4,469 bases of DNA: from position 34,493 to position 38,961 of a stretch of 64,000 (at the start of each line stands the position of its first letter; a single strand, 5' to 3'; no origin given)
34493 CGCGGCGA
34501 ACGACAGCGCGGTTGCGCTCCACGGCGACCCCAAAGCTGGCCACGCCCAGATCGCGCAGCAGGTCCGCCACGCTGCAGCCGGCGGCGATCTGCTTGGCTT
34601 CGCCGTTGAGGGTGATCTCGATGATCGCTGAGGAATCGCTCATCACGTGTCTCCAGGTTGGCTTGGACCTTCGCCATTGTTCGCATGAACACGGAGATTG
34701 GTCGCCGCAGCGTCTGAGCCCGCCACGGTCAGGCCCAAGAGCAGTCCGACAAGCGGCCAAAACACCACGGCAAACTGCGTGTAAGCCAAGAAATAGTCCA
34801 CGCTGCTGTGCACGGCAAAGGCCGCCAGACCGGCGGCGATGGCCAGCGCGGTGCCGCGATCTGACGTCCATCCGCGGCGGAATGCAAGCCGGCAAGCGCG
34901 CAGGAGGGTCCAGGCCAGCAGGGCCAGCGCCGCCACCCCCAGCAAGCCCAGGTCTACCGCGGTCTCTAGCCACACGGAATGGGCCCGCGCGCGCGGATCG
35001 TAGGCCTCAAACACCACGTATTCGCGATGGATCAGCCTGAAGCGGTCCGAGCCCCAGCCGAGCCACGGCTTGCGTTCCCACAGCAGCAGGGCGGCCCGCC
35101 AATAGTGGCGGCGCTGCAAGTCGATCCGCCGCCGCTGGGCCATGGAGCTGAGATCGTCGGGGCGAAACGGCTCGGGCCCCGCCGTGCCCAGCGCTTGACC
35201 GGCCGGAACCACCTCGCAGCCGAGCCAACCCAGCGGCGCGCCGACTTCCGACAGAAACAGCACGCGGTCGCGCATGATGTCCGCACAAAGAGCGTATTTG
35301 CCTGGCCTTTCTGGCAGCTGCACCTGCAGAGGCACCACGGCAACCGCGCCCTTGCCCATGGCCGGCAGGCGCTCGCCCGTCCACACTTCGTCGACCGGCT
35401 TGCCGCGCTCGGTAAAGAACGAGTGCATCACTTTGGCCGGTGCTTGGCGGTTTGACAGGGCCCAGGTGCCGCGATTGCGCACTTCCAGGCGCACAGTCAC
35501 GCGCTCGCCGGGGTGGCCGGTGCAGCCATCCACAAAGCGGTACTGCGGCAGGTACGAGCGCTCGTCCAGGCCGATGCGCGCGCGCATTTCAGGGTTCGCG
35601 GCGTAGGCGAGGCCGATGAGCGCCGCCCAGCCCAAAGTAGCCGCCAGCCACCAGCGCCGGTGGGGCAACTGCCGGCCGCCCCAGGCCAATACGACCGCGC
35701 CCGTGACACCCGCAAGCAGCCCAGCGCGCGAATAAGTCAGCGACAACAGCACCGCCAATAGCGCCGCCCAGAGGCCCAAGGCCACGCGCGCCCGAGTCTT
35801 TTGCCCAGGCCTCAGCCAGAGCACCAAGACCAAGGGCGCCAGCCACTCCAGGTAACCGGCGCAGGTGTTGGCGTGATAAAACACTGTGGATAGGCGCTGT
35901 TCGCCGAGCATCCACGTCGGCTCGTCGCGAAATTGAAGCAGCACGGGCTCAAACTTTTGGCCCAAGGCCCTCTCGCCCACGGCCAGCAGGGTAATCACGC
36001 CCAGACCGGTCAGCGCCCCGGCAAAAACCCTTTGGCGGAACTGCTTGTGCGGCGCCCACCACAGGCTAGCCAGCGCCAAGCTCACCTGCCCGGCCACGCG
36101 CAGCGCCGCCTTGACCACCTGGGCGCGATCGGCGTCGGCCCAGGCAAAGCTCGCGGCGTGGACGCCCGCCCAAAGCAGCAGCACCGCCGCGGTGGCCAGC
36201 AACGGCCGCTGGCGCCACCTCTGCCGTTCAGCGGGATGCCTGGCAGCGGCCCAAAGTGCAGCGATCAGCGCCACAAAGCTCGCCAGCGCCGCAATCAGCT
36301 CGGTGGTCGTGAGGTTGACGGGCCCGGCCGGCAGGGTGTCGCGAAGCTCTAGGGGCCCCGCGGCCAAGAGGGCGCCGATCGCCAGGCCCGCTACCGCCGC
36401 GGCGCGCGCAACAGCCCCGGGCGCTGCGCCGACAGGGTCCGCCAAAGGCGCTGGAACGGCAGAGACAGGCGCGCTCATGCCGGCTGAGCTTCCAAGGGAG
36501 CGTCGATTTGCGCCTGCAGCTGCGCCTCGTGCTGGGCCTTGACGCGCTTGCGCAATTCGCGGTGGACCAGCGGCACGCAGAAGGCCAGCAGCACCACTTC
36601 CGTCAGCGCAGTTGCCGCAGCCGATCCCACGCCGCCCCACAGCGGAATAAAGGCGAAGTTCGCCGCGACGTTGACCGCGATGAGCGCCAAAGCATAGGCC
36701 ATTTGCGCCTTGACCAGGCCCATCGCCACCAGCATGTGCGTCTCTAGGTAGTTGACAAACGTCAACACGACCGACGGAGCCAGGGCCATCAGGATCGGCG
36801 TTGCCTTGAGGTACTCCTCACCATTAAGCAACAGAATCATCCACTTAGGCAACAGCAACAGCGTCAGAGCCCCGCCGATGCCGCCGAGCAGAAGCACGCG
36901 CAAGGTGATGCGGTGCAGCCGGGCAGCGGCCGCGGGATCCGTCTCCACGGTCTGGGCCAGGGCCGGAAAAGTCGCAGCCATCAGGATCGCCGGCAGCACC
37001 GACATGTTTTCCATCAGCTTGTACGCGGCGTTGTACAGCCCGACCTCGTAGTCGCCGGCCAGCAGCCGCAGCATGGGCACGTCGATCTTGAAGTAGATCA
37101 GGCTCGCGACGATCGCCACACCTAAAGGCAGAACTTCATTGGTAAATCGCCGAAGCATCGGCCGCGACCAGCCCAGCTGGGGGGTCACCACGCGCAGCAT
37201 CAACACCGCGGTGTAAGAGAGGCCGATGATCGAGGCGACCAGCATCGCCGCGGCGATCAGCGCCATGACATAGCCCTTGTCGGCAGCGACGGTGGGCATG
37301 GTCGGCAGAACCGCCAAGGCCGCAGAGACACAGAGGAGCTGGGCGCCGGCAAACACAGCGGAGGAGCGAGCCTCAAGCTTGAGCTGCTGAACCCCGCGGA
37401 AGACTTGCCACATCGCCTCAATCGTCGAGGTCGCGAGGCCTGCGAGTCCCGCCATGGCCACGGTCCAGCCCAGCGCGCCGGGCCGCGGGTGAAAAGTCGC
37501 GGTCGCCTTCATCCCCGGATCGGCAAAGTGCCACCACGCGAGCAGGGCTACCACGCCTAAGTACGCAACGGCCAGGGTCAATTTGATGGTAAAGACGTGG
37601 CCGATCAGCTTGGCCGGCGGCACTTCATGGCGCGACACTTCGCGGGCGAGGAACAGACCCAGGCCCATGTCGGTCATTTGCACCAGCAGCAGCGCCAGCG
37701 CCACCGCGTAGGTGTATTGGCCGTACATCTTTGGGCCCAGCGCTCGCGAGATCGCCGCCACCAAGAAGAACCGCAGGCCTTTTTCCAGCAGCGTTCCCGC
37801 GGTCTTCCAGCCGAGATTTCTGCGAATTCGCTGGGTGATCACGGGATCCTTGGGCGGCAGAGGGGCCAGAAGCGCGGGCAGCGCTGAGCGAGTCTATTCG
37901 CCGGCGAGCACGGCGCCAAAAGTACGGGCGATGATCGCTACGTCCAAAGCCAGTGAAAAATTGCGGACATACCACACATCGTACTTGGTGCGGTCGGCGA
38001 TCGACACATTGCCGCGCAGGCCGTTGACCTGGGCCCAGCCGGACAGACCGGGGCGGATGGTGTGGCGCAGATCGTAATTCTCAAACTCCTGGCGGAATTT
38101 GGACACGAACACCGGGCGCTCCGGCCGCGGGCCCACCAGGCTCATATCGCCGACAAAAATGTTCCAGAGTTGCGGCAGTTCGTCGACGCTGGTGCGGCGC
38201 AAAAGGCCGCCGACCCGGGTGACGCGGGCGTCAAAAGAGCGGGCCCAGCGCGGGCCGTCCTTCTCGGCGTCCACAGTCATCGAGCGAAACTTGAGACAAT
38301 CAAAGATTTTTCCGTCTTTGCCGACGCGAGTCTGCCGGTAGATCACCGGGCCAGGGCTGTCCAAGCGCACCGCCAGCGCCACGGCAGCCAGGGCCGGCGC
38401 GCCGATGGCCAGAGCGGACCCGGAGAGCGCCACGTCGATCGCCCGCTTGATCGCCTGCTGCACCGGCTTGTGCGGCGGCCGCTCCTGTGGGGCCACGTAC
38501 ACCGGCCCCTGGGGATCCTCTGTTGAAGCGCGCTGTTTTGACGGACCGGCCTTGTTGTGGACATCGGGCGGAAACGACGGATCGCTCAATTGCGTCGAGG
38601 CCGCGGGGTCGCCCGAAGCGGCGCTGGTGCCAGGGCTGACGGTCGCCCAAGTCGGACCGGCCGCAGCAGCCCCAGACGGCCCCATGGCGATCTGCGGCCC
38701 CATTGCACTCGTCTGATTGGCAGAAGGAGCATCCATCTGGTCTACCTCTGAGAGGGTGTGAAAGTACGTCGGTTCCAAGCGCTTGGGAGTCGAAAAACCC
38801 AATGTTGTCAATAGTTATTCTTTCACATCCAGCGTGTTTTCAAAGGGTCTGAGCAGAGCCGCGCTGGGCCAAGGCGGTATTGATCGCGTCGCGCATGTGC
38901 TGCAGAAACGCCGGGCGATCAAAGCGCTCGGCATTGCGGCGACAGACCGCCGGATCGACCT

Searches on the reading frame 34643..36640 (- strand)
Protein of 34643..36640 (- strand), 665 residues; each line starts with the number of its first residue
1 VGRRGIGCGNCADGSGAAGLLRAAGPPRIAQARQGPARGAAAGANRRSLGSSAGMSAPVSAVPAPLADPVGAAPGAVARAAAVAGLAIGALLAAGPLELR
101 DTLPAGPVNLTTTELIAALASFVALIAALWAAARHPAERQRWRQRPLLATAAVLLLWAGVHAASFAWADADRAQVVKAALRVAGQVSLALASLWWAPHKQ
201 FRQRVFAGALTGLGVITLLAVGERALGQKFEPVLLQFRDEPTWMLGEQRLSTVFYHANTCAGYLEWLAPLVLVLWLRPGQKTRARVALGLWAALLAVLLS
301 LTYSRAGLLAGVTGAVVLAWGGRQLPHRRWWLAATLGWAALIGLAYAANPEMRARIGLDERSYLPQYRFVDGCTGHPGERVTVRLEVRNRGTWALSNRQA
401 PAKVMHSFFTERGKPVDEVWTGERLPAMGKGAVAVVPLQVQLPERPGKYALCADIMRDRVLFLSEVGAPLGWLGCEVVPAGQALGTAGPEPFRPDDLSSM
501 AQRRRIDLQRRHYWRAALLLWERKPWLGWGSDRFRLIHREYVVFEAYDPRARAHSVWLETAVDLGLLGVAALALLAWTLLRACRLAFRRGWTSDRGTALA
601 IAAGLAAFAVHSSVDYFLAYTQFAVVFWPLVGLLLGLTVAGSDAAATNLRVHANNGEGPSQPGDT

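Call 7: search_protein_families(library=pfam, proteins=[window:34643-36640:-], max_evalue=0.001)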
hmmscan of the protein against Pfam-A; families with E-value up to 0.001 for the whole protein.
window:34643-36640:- (665 aa): 1 family
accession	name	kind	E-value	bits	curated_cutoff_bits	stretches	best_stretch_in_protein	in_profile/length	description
PF04932.20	Wzy_C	-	7.6e-12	45.7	31.7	1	501-572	75-148/149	O-Antigen ligase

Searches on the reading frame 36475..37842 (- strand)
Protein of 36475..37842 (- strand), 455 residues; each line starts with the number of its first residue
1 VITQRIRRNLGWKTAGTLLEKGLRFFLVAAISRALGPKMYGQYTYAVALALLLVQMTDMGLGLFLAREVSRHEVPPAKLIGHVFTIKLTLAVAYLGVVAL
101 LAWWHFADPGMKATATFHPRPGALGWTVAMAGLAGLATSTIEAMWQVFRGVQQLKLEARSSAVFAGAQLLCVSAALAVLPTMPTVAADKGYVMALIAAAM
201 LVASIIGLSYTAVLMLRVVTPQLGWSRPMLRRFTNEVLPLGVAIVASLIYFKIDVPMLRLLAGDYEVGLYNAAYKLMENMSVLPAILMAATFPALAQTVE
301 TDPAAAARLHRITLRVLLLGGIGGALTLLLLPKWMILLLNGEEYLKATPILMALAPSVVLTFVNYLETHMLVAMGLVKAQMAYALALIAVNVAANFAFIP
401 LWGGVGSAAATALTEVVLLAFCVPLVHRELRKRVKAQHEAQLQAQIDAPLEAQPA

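Call 7: search_protein_families(library=pfam, proteins=[window:36475-37842:-], max_evalue=0.001)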
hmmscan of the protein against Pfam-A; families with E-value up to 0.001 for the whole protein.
window:36475-37842:- (455 aa): 1 family
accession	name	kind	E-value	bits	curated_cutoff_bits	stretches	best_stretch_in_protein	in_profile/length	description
PF01943.22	Polysacc_synt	-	1.7e-23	83.9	28.2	1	7-298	2-273/274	Polysaccharide biosynthesis protein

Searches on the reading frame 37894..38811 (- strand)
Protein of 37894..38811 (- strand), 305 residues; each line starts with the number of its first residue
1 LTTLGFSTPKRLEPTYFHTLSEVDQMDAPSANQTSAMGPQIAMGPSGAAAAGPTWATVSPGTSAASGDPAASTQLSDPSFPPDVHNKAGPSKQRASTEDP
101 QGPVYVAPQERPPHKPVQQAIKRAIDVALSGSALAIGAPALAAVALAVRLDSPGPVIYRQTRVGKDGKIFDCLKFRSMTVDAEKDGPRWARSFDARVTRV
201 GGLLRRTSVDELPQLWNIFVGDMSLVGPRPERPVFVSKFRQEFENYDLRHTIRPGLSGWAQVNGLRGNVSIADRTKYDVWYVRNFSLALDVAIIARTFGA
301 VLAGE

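Call 7: search_protein_families(library=pfam, proteins=[window:37894-38811:-], max_evalue=0.001)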
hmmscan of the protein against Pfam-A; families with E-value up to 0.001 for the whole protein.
window:37894-38811:- (305 aa): 1 family
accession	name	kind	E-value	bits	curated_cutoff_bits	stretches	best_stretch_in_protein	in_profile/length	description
PF02397.22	Bac_transf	-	6.6e-66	221.7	27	1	122-302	1-178/179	Bacterial sugar transferase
